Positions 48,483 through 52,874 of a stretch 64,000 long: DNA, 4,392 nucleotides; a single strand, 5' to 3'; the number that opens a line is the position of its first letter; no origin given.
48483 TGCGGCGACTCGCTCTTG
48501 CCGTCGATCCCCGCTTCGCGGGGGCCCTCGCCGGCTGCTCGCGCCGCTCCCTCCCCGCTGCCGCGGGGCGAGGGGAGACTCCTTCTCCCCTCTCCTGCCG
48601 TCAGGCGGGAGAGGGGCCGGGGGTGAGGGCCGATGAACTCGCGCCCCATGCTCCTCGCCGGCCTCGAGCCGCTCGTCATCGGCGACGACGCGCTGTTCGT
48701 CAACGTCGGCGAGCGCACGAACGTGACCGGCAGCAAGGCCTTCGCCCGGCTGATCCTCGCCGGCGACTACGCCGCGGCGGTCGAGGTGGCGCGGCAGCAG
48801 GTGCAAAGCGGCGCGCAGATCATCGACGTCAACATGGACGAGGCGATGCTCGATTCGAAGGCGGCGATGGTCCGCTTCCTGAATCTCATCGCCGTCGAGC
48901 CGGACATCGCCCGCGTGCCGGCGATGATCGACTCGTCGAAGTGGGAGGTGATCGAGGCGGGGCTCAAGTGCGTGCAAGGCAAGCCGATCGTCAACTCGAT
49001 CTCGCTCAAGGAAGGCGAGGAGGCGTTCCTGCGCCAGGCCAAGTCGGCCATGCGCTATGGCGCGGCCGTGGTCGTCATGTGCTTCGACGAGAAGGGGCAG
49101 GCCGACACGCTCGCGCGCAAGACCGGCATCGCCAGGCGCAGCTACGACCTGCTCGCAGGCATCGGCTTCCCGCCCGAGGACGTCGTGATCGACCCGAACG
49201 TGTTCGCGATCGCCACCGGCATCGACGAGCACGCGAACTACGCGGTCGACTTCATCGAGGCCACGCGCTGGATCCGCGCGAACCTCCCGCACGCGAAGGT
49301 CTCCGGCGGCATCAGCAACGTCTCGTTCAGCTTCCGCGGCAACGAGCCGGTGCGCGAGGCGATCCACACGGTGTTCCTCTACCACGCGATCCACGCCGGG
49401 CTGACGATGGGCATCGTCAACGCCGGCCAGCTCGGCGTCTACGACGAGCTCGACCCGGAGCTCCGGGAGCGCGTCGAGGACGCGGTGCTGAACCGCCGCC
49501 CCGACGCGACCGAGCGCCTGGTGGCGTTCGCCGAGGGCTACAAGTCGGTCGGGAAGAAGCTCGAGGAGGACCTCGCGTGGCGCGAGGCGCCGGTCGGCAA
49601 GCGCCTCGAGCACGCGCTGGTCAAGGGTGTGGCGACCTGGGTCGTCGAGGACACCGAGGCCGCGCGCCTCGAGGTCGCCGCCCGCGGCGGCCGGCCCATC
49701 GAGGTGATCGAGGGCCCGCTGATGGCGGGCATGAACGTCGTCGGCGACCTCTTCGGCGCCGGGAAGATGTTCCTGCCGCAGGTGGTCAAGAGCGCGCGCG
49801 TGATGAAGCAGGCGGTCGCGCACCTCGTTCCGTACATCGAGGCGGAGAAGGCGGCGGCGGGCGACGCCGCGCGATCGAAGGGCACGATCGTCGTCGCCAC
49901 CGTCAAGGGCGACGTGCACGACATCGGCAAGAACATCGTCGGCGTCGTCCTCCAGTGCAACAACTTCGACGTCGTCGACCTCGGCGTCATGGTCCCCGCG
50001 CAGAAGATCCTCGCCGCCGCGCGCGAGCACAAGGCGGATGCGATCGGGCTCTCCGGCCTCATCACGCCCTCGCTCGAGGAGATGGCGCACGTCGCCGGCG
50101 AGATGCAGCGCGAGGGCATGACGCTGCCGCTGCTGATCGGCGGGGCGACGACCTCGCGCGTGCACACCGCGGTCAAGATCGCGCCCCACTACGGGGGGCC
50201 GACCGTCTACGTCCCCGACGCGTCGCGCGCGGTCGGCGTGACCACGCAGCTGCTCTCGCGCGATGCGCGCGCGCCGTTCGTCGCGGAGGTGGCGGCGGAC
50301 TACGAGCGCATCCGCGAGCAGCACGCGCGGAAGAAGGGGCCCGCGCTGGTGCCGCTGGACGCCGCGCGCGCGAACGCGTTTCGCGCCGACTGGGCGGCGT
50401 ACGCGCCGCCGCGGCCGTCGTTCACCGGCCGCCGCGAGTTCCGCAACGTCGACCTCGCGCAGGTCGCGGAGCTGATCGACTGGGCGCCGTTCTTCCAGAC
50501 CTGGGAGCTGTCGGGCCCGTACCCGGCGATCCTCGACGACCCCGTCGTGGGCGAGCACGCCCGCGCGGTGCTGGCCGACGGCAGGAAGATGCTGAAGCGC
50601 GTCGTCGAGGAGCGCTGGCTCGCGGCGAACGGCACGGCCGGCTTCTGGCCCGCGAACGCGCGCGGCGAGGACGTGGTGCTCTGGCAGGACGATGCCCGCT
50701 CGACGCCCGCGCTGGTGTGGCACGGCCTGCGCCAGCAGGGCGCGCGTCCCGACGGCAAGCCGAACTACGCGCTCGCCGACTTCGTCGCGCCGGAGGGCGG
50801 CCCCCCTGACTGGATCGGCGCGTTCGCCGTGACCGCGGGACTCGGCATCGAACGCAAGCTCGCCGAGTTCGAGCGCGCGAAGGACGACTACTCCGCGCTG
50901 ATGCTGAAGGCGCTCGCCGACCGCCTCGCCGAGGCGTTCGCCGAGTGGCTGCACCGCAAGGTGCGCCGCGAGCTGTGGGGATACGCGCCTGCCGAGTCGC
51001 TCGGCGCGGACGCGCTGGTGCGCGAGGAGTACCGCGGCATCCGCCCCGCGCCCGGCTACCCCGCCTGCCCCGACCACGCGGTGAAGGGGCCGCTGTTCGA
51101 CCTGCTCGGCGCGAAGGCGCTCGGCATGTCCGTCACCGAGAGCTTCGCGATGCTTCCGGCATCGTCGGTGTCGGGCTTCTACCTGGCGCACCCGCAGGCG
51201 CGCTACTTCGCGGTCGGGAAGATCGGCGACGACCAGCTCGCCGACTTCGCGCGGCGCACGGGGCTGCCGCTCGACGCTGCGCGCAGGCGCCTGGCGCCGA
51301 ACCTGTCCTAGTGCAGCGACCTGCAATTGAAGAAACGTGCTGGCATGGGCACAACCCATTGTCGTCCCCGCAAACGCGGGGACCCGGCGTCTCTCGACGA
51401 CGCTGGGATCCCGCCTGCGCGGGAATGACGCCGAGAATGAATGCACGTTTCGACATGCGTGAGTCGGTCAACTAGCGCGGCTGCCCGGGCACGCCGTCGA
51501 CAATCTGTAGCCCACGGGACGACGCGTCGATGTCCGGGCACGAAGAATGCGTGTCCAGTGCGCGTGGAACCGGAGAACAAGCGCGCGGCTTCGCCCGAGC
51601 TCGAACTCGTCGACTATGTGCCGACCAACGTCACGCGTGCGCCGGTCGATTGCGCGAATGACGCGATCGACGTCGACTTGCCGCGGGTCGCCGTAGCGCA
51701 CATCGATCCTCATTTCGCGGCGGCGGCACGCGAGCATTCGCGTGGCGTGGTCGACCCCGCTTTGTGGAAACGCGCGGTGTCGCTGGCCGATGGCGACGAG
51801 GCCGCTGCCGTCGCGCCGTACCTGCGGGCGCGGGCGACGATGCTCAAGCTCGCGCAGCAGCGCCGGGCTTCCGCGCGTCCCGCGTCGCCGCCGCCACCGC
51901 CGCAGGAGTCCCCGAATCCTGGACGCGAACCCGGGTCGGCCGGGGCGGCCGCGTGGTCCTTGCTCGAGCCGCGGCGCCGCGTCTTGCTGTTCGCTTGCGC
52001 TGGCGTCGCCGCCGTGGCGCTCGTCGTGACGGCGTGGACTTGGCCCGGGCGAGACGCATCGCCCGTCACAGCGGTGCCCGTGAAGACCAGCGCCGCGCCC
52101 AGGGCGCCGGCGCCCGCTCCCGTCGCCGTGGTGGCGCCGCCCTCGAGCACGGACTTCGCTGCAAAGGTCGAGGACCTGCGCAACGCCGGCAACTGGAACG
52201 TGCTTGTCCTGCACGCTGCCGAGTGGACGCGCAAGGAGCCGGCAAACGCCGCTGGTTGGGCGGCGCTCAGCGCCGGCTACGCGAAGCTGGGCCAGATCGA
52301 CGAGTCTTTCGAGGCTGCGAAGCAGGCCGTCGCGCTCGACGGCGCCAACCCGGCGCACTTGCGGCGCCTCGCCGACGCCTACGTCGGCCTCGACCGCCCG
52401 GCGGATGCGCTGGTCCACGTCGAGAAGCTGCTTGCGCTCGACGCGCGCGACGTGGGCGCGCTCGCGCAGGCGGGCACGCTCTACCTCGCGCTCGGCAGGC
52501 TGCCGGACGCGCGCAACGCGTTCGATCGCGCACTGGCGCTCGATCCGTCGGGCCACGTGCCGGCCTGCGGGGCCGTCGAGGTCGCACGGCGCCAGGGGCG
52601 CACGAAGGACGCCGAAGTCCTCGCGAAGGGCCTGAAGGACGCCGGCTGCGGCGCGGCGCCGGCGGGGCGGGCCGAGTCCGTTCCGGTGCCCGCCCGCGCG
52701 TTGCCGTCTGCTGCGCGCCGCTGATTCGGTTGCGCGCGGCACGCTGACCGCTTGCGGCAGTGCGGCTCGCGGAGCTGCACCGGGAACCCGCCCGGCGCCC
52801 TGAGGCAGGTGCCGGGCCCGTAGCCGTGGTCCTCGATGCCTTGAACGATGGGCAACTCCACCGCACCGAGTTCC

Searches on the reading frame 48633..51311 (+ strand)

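Call 10: search_protein_families(library=pfam, proteins=[window:48633-51311:+], max_evalue=0.01)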
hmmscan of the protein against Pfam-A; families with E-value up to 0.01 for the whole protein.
window:48633-51311:+ (892 aa): 4 families
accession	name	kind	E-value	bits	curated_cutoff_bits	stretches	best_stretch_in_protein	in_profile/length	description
PF02965.22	Met_synt_B12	-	3.4e-115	384.6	25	1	607-877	1-273/273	Vitamin B12 dependent methionine synthase, activation domain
PF00809.28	Pterin_bind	-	7.6e-55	186.6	25.5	1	26-263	1-244/244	Pterin binding enzyme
PF02607.22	B12-binding_2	-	2.7e-21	76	23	1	323-398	3-73/74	B12 binding domain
PF02310.24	B12-binding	-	2.7e-20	72.8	32.1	1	418-506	2-90/121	B12 binding domain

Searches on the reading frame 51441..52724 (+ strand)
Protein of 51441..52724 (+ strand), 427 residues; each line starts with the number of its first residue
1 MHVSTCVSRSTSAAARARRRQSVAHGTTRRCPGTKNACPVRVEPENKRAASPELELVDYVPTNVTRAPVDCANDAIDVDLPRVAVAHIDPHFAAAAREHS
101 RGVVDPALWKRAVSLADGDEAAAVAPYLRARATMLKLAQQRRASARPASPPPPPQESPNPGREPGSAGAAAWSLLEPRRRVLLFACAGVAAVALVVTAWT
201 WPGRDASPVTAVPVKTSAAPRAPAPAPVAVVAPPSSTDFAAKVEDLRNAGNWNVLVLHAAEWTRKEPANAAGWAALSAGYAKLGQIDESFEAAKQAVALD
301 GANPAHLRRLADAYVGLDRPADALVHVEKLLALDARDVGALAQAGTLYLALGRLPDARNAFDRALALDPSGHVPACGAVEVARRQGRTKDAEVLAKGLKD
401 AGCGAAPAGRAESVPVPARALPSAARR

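Call 10: search_protein_families(library=pfam, proteins=[window:51441-52724:+], max_evalue=0.01)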
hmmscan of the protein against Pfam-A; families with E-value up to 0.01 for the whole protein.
window:51441-52724:+ (427 aa): 11 families
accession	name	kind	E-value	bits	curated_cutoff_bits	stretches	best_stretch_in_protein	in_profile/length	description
PF07719.23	TPR_2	-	5.5e-12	45.3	27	1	340-369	3-32/34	Tetratricopeptide repeat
PF00515.34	TPR_1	-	1e-07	31.9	27.8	1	344-370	7-33/34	Tetratricopeptide repeat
PF13414.12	TPR_11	-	5.9e-07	29.5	26.8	0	345-370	1-26/42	TPR repeat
PF14559.12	TPR_19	-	1.2e-06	29.1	25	1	319-369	6-56/68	Tetratricopeptide repeat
PF23914.1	TPR_CcmH_CycH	-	2.9e-06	27.6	42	1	265-366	45-149/158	Cytochrome c-type biogenesis protein H TPR domain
PF13181.12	TPR_8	-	2.9e-06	27.4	25.7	0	340-370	3-33/34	Tetratricopeptide repeat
PF13431.12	TPR_17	-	4.4e-06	27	24.4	0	328-358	3-33/34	Tetratricopeptide repeat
PF13428.12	TPR_14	-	4.7e-06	27.2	23.5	1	339-370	2-33/44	Tetratricopeptide repeat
PF13432.12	TPR_16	-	6.8e-06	26.9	32.7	2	309-371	2-64/65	Tetratricopeptide repeat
PF13371.12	TPR_9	-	4.6e-05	23.8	35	1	314-372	5-63/73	Tetratricopeptide repeat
PF13424.12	TPR_12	-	0.001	19.6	30.1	1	307-368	6-75/77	Tetratricopeptide repeat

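Call 29: find_homologous_proteins(query=window:51558-52724:+, max_evalue=1e-10)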
Query window:51558-52724:+ (388 aa): 51 proteins with E <= 1e-10 among 8000 candidates.
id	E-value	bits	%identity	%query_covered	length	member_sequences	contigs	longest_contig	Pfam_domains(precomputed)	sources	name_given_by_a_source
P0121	3.9e-242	821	100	100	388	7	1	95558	PF14559.13,PF13431.13,PF23914.2,PF13414.13,PF00515.35,PF13432.13,PF13428.13,PF13181.13,PF07719.24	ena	-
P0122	2.1e-206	704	85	99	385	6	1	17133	PF14559.13,PF23914.2,PF13414.13,PF00515.35,PF13428.13,PF13181.13,PF07719.24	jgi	-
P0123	1.6e-148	513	69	94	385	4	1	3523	PF14559.13,PF13431.13,PF23914.2,PF13414.13,PF00515.35,PF13424.13,PF13432.13,PF13428.13,PF13181.13,PF07719.24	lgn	-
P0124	2.5e-147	509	69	98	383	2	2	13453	PF14559.13,PF13431.13,PF23914.2,PF13414.13,PF00515.35,PF13424.13,PF13432.13,PF13428.13,PF13181.13,PF07719.24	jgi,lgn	jgi:tetratricopeptide (TPR) repeat protein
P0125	1.4e-129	451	72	76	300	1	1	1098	PF14559.13,PF13431.13,PF23914.2,PF00515.35,PF13432.13,PF13428.13,PF13181.13,PF07719.24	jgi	jgi:tetratricopeptide (TPR) repeat protein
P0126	2.4e-91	325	76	54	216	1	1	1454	PF14559.13,PF23914.2,PF13371.13,PF00515.35,PF13432.13,PF13428.13,PF07719.24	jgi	jgi:tetratricopeptide (TPR) repeat protein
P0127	1.8e-89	319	67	64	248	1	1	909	PF14559.13,PF13431.13,PF23914.2,PF13414.13,PF13371.13,PF00515.35,PF13424.13,PF13432.13,PF13428.13,PF13181.13,PF07719.24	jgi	jgi:tetratricopeptide (TPR) repeat protein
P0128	7.6e-84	300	50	91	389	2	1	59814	PF14559.13,PF13431.13,PF23914.2,PF13414.13,PF00515.35,PF13181.13,PF07719.24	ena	-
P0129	4.3e-82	295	48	89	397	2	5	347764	PF13431.13,PF23914.2,PF13414.13,PF13176.13,PF13428.13,PF14559.13,PF00515.35,PF12895.14,PF13424.13,PF13432.13,PF13181.13,PF07719.24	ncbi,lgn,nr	ncbi:MAG: hypothetical protein BroJett026_14640 [Betaproteobacteria bacterium]|nr:MAG: hypothetical 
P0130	6.8e-79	284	61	42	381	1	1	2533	PF14559.13,PF13431.13,PF23914.2,PF13414.13,PF00515.35,PF13424.13,PF13181.13,PF07719.24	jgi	jgi:tetratricopeptide (TPR) repeat protein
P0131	7.6e-77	277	46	97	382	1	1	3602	PF14559.13,PF13431.13,PF23914.2,PF00515.35,PF12895.14,PF13424.13,PF13428.13,PF13181.13,PF07719.24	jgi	jgi:cytochrome c-type biogenesis protein CcmH/NrfG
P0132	2.4e-76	276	52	78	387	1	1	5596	PF13431.13,PF23914.2,PF13176.13,PF13428.13,PF14559.13,PF13371.13,PF00515.35,PF12895.14,PF13424.13,PF13432.13,PF13181.13,PF07719.24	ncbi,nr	ncbi:MAG TPA: tetratricopeptide repeat protein [Casimicrobiaceae bacterium]|nr:tetratricopeptide rep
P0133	1.7e-72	263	53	43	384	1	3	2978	PF14559.13,PF13431.13,PF23914.2,PF13414.13,PF00515.35,PF13432.13,PF13428.13,PF13181.13,PF07719.24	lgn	-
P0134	1.0e-70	257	46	87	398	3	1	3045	PF13431.13,PF23914.2,PF13414.13,PF00515.35,PF13432.13,PF13181.13,PF07719.24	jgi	jgi:tetratricopeptide (TPR) repeat protein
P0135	1.7e-64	237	44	95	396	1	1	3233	PF14559.13,PF13431.13,PF23914.2,PF13414.13,PF00515.35,PF13424.13,PF13176.13,PF13432.13,PF13428.13,PF07719.24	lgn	-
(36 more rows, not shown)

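Call 30: find_encoding_contigs(protein=P0122, flank=8000, max_places=3)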
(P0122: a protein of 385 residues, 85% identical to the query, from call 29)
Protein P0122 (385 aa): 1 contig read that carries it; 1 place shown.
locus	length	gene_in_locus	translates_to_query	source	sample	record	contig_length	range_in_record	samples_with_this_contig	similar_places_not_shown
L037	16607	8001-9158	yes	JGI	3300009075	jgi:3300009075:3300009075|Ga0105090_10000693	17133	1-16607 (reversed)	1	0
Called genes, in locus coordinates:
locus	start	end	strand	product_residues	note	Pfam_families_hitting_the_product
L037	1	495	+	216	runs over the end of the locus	PF04536:TPM_phosphatase (faint)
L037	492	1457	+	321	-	PF04536:TPM_phosphatase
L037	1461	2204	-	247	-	PF08241:Methyltransf_11 (faint), PF08242:Methyltransf_12 (weak), PF13649:Methyltransf_25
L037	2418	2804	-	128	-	PF00581:Rhodanese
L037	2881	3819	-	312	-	PF00135:COesterase, PF20434:BD-FAE, PF07859:Abhydrolase_3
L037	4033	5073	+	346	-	PF02574:S-methyl_trans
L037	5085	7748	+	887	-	PF00809:Pterin_bind, PF02607:B12-binding_2, PF02310:B12-binding, PF02965:Met_synt_B12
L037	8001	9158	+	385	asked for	PF07719:TPR_2 (faint), PF13428:TPR_14 (faint), PF13181:TPR_8 (faint), PF14559:TPR_19 (faint), PF23914:TPR_CcmH_CycH (weak), PF00515:TPR_1 (faint), PF13414:TPR_11 (faint)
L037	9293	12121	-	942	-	PF00211:Guanylate_cyc, PF13374:TPR_10 (faint), PF25872:HTH_77 (weak), PF07719:TPR_2 (faint), PF13424:TPR_12, PF17874:TPR_MalT (weak)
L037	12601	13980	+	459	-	PF25145:NfeD1b_N, PF24961:NfeD_membrane, PF01957:NfeD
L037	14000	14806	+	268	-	PF01145:Band_7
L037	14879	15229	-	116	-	PF00903:Glyoxalase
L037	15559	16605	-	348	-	PF00571:CBS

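Call 31: find_encoding_contigs(protein=P0124, flank=8000, max_places=3)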
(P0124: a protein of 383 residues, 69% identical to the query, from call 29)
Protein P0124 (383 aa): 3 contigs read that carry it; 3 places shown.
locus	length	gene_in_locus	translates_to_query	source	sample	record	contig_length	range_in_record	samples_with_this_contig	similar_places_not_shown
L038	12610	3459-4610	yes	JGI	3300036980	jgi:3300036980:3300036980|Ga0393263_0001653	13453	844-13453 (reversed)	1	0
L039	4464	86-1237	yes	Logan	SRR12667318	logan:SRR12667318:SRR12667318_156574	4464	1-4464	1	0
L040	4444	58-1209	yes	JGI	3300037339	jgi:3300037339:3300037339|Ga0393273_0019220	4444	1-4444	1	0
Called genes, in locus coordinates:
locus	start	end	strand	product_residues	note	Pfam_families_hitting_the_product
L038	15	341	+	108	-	PF02574:S-methyl_trans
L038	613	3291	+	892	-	PF00809:Pterin_bind, PF02607:B12-binding_2, PF02310:B12-binding, PF02965:Met_synt_B12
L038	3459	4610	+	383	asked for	PF07719:TPR_2 (faint), PF13424:TPR_12 (faint), PF13428:TPR_14 (faint), PF13431:TPR_17 (faint), PF14559:TPR_19 (faint), PF00515:TPR_1 (faint), PF13181:TPR_8 (faint), PF13432:TPR_16 (weak), +2 more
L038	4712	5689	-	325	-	PF03401:TctC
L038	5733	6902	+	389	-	PF02746:MR_MLE_N, PF13378:MR_MLE_C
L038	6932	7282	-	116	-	PF00903:Glyoxalase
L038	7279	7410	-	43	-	PF14375:Cys_rich_CWC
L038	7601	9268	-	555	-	PF07992:Pyr_redox_2 (weak), PF00571:CBS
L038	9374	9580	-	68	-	PF13302:Acetyltransf_3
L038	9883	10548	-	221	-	PF00395:SLH (faint)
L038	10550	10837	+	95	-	-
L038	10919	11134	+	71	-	-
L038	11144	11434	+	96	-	-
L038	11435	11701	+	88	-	-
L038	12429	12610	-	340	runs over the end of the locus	?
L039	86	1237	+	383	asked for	PF07719:TPR_2 (faint), PF13424:TPR_12 (faint), PF13428:TPR_14 (faint), PF13431:TPR_17 (faint), PF14559:TPR_19 (faint), PF00515:TPR_1 (faint), PF13181:TPR_8 (faint), PF13432:TPR_16 (weak), +2 more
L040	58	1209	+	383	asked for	PF07719:TPR_2 (faint), PF13424:TPR_12 (faint), PF13428:TPR_14 (faint), PF13431:TPR_17 (faint), PF14559:TPR_19 (faint), PF00515:TPR_1 (faint), PF13181:TPR_8 (faint), PF13432:TPR_16 (weak), +2 more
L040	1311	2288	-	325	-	PF03401:TctC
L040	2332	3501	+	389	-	PF02746:MR_MLE_N, PF13378:MR_MLE_C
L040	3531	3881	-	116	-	PF00903:Glyoxalase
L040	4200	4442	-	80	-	?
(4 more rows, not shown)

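Call 64: find_encoding_contigs(protein=P0128, flank=6000, max_places=2)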
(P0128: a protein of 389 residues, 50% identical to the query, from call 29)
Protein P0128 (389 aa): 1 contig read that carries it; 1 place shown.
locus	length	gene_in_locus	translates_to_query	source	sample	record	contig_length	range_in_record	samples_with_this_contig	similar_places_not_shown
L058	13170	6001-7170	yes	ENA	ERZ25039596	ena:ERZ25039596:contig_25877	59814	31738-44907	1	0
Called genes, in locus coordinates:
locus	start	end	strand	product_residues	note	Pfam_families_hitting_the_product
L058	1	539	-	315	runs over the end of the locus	PF08242:Methyltransf_12 (weak), PF13649:Methyltransf_25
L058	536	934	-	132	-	PF00581:Rhodanese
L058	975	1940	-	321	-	PF00135:COesterase, PF20434:BD-FAE, PF07859:Abhydrolase_3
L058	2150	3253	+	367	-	PF02574:S-methyl_trans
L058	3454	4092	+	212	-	PF00809:Pterin_bind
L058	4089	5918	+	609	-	PF02607:B12-binding_2, PF02310:B12-binding, PF02965:Met_synt_B12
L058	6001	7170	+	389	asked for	PF14559:TPR_19 (faint), PF07719:TPR_2 (faint), PF13414:TPR_11 (faint), PF13431:TPR_17 (faint), PF23914:TPR_CcmH_CycH (weak), PF00515:TPR_1 (faint), PF13181:TPR_8 (faint)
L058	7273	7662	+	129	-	PF00085:Thioredoxin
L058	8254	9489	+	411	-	PF03109:ABC1, PF01636:APH (weak), PF27536:UbiB_helical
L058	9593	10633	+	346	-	-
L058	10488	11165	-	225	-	PF00583:Acetyltransf_1, PF13673:Acetyltransf_10 (weak), PF08445:FR47, PF13508:Acetyltransf_7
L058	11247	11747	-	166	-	PF00108:Thiolase_N, PF02803:Thiolase_C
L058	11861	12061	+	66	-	-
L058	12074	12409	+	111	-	-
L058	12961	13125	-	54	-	-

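Call 65: find_encoding_contigs(protein=P0129, flank=6000, max_places=2)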
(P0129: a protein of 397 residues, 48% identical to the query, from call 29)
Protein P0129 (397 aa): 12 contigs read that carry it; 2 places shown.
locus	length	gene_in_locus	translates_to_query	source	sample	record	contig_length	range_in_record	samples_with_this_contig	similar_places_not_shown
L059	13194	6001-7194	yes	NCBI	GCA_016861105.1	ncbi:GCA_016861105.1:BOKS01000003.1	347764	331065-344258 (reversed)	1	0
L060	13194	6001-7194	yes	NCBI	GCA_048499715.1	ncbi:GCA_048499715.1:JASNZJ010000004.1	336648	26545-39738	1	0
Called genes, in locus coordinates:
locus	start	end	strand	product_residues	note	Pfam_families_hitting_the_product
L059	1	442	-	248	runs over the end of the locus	PF08241:Methyltransf_11 (weak), PF08242:Methyltransf_12 (weak), PF13649:Methyltransf_25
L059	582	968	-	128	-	PF00581:Rhodanese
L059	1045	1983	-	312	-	PF00135:COesterase (weak), PF20434:BD-FAE, PF07859:Abhydrolase_3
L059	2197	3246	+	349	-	PF02574:S-methyl_trans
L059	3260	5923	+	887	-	PF00809:Pterin_bind, PF02607:B12-binding_2, PF02310:B12-binding, PF02965:Met_synt_B12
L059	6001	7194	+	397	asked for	PF13428:TPR_14 (faint), PF12895:ANAPC3 (faint), PF13414:TPR_11 (faint), PF07719:TPR_2 (faint), PF13176:TPR_7 (faint), PF13424:TPR_12 (weak), PF13432:TPR_16, PF14559:TPR_19 (weak), +4 more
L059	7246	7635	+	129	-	PF00085:Thioredoxin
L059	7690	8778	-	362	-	PF02746:MR_MLE_N, PF13378:MR_MLE_C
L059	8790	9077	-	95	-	PF14375:Cys_rich_CWC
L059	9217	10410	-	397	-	PF00108:Thiolase_N, PF02803:Thiolase_C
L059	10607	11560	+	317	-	PF03401:TctC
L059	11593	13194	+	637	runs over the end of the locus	PF13188:PAS_8 (weak), PF00989:PAS (weak), PF08448:PAS_4, PF13188:PAS_8 (weak), PF08447:PAS_3, PF00512:HisKA, PF02518:HATPase_c, PF00072:Response_reg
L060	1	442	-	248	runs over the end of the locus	PF08241:Methyltransf_11 (weak), PF08242:Methyltransf_12 (weak), PF13649:Methyltransf_25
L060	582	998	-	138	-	PF00581:Rhodanese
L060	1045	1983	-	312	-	PF00135:COesterase (weak), PF20434:BD-FAE, PF07859:Abhydrolase_3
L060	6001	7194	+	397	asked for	PF13428:TPR_14 (faint), PF12895:ANAPC3 (faint), PF13414:TPR_11 (faint), PF07719:TPR_2 (faint), PF13176:TPR_7 (faint), PF13424:TPR_12 (weak), PF13432:TPR_16, PF14559:TPR_19 (weak), +4 more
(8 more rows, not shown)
